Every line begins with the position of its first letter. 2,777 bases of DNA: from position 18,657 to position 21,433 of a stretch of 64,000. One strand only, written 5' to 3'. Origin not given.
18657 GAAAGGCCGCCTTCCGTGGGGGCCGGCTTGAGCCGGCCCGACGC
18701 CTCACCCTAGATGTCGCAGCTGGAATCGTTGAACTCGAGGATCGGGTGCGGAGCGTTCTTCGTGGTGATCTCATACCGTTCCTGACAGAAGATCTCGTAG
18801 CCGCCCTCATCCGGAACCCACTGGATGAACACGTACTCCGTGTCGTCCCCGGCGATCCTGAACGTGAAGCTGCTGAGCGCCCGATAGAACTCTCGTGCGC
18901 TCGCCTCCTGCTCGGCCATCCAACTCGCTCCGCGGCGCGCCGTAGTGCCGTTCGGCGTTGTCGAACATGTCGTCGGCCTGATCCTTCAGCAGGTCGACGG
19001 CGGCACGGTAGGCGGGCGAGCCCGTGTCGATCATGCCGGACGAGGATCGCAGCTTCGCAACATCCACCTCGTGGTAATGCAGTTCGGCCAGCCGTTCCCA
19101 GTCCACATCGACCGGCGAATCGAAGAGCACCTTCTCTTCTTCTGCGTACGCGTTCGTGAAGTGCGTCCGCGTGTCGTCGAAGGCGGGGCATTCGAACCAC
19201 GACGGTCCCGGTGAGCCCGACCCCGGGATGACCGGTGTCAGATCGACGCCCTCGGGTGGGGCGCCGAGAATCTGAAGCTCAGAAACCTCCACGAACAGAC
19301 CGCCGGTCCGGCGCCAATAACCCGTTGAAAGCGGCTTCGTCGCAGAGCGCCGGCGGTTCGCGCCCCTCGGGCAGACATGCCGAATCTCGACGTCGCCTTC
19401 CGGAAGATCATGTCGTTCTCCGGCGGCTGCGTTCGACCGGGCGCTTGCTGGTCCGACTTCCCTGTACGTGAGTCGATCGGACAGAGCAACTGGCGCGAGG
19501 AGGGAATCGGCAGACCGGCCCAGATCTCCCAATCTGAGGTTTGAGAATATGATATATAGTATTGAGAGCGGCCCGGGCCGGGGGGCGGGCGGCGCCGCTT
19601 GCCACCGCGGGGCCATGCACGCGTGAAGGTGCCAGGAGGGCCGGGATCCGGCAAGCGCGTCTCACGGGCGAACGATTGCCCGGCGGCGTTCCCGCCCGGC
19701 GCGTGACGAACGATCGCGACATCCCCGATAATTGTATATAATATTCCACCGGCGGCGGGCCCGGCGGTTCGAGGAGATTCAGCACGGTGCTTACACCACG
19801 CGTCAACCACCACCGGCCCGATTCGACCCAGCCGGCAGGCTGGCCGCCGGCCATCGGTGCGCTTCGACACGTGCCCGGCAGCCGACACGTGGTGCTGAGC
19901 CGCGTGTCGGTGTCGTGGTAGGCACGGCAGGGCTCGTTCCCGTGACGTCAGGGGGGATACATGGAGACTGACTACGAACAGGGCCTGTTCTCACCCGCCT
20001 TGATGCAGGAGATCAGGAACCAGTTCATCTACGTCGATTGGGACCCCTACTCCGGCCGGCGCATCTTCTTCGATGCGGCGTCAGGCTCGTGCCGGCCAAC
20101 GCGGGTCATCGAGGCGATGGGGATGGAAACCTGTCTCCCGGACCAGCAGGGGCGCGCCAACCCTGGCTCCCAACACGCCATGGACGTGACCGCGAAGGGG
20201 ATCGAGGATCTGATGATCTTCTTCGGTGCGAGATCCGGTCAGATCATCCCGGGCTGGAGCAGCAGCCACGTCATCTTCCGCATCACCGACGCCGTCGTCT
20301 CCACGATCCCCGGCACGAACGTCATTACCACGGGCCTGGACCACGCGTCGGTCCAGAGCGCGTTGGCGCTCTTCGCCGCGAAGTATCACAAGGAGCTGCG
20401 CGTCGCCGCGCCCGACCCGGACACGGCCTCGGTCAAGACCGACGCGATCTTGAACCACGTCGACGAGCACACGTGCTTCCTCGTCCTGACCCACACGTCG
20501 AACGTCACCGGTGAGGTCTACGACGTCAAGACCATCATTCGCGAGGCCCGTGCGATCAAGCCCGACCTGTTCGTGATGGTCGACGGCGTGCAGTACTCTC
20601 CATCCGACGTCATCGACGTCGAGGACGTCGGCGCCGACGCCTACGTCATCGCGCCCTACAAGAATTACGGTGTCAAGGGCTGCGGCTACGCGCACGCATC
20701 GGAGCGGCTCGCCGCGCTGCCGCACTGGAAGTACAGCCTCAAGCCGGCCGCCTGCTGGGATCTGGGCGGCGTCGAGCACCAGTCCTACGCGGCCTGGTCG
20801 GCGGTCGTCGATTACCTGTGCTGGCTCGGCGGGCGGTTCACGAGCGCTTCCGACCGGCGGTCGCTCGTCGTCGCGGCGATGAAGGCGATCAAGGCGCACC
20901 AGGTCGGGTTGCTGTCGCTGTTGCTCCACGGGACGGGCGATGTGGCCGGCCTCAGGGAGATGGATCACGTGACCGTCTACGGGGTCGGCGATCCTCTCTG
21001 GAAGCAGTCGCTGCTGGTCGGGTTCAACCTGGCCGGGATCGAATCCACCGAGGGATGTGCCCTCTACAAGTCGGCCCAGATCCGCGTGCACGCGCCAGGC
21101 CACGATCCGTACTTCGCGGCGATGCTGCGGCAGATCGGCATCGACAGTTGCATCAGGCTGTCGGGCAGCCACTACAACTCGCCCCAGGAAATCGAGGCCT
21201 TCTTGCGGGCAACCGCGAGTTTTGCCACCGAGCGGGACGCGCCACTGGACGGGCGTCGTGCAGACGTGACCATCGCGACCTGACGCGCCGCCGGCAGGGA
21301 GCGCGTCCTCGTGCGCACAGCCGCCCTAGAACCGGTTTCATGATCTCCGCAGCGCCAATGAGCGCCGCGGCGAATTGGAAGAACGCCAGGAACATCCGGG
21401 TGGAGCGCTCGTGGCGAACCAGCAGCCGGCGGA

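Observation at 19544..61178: Recurrent AT-rich box (core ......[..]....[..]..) marks the 5' regions of the accessory operons: candidate shared promoter/operator of a regulon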

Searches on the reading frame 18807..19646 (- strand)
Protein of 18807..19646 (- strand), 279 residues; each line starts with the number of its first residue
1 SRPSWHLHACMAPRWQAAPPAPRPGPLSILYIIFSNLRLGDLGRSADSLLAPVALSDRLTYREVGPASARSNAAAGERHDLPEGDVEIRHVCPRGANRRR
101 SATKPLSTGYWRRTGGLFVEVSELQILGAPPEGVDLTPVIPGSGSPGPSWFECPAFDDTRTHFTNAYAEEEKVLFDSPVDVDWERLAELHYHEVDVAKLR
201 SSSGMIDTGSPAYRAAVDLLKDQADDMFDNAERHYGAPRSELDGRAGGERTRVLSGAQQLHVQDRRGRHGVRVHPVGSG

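Call 7: search_protein_families(library=pfam, proteins=[window:18807-19646:-])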
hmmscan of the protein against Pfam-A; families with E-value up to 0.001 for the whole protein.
window:18807-19646:- (279 aa): 0 families

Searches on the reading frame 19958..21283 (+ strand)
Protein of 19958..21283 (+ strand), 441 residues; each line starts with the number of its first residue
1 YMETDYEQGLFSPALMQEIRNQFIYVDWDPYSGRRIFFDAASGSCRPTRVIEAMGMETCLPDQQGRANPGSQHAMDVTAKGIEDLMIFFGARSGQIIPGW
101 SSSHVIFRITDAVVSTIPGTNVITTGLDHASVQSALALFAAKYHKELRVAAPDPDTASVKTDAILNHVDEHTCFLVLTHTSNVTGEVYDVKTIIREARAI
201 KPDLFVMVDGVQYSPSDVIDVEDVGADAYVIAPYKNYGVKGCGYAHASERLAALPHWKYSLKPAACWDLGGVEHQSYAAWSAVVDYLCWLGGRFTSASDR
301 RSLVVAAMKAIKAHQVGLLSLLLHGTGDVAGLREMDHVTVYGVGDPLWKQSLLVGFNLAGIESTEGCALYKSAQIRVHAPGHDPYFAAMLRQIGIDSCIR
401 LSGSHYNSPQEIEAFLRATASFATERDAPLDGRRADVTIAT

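Call 7: search_protein_families(library=pfam, proteins=[window:19958-21283:+])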
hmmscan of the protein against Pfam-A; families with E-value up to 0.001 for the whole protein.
window:19958-21283:+ (441 aa): 1 family
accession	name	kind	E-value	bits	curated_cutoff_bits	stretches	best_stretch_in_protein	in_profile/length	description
PF00266.25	Aminotran_5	-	8.6e-28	97.8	21.5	1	36-260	1-227/371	Aminotransferase class-V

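Call 24: find_related_loci(query=A1, collection=genome_contigs, flank=10000)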
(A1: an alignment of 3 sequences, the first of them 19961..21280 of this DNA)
Query A1 (440 aa) in genome_contigs; peptide patterns used: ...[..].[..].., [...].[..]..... (x = any residue, [..] = any of these).
65 stretches matched a pattern; 33 encode a relative of the query (tblastn E <= 1e-3); 33 distinct loci.
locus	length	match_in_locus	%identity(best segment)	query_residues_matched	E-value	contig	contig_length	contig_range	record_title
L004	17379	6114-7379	77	1-422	0e+0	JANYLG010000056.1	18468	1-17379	MAG: Acidobacteria bacterium isolate GL140_5_metabinner_95 GL140_5_k141_3106474, whole genome shotgun sequence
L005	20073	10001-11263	78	1-421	0e+0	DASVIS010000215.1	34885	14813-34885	MAG TPA_asm: Vicinamibacterales bacterium isolate SMAG_U2999 k141_692418, whole genome shotgun sequence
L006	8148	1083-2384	74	1-440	0e+0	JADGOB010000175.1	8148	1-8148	MAG: Acidobacteria bacterium isolate Chersky.3_23 contig-100_5697, whole genome shotgun sequence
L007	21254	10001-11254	76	5-422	0e+0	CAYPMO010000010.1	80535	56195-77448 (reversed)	MAG TPA_asm: uncultured Gemmatimonadaceae bacterium isolate binchicken_co116_382 genome assembly, contig: NODE_184_lengt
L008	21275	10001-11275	73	5-429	0e+0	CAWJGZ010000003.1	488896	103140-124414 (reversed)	MAG: Bryobacterales bacterium isolate MFD01231.bin.1.29 genome assembly, contig: contig_14204, whole genome shotgun sequ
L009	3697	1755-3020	73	1-422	0e+0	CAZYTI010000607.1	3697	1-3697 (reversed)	MAG TPA_asm: uncultured bacterium isolate binchicken_co97_67 genome assembly, contig: NODE_83284_length_3697_cov_3.92723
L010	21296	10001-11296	71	1-432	0e+0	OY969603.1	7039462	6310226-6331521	MAG: uncultured Acidobacteriota bacterium isolate MFD01476.bin.c.1 genome assembly, chromosome: 1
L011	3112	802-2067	71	1-422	0e+0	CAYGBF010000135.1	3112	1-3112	MAG TPA_asm: uncultured Eubacteriales bacterium isolate ERP108616_co1_39 genome assembly, contig: k119_246193, whole gen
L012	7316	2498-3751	71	7-424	0e+0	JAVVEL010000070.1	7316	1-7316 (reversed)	MAG: Bacteroidales bacterium isolate TamC13-20 NODE_70_length_7316_cov_4.541511, whole genome shotgun sequence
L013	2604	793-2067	70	1-424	0e+0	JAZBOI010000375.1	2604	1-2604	MAG: Bacteroidales bacterium isolate bin.693 k117_6380494, whole genome shotgun sequence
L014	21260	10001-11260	71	3-422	0e+0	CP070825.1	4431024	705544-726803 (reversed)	MAG: Candidatus Aminicenantes bacterium isolate bin112 chromosome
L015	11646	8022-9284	71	1-421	0e+0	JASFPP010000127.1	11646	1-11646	MAG: Candidatus Aminicenantes bacterium isolate D0819M58metaG_sub_Bin_184 D0819M58metaG_FD_scaffold_572_c1, whole genome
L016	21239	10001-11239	72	7-419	0e+0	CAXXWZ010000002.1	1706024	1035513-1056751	MAG: Bacteroidales bacterium isolate 556df4bf-b6b3-4683-a460-d9bb7ae4eba6 genome assembly, contig: contig_2, whole genom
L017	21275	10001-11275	70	1-425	0e+0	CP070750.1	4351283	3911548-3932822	MAG: Candidatus Aminicenantes bacterium isolate bin34 chromosome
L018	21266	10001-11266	70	1-422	0e+0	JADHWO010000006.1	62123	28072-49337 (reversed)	MAG: Candidatus Aminicenantes bacterium isolate BS750m-G29 BS-750m-C276, whole genome shotgun sequence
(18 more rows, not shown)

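Call 36: search_protein_families(library=ncbifam, proteins=[window:19961-21283:+], max_evalue=0.00001)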
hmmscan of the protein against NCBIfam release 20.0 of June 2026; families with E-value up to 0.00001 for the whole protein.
window:19961-21283:+ (440 aa): 10 families
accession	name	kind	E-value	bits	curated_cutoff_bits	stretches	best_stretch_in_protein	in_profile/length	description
TIGR01976.1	am_tr_V_VC1184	hypoth_equivalog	4e-43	148.2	352.35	1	33-417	18-400/401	cysteine desulfurase-like protein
TIGR01979.1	sufS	subfamily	3.4e-24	85.4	475.1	1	17-255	2-243/403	SufS family cysteine desulfurase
TIGR01977.1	am_tr_V_EF2568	hypoth_equivalog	5.2e-20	71.8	377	1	36-248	2-214/376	cysteine desulfurase family protein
NF006791.0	PRK09295.1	equivalog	3.7e-16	59.2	661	1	117-257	112-250/406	cysteine desulfurase SufS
NF008126.0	PRK10874.1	equivalog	2.7e-15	56.4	607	1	162-259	152-248/401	cysteine desulfurase CsdA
TIGR03392.1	FeS_syn_CsdA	equivalog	3.7e-14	52.7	493.6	1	165-258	152-244/398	cysteine desulfurase CsdA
NF041166.1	f2_encap_cargo1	exception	4.4e-14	52.5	800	1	117-257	334-472/623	family 2A encapsulin nanocompartment cargo protein cysteine desulfurase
NF002806.0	PRK02948.1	subfamily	6.8e-08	31.9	304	1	118-245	88-211/381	IscS subfamily cysteine desulfurase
NF040779.1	Sec_lyase_SclA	exception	1.5e-07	30.7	525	1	117-242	84-207/378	selenocysteine lyase SclA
TIGR03403.1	nifS_epsilon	equivalog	9.6e-06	24.6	587.7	0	118-245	90-213/382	NifS family cysteine desulfurase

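Call 37: list_cluster_members(proteins=[window:19961-21280:+, window:6446-7510:+, window:8955-10796:-, window:32262-33710:+])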
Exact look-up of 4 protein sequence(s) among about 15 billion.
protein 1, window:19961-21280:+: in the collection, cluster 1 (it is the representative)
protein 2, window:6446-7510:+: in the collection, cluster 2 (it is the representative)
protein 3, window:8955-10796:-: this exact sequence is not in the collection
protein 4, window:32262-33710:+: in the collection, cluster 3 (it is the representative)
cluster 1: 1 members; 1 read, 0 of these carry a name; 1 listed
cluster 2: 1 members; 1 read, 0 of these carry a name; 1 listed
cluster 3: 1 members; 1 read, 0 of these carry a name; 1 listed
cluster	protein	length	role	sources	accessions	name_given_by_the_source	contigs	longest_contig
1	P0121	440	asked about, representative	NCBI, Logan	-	-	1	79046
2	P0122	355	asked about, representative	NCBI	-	-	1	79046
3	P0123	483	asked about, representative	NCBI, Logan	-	-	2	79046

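Call 39: find_encoding_contigs(protein=P0122, flank=10000, max_places=2)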
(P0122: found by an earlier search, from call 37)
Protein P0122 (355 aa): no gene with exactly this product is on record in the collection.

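Call 41: find_encoding_contigs(protein=P0121, flank=1000, max_places=3)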
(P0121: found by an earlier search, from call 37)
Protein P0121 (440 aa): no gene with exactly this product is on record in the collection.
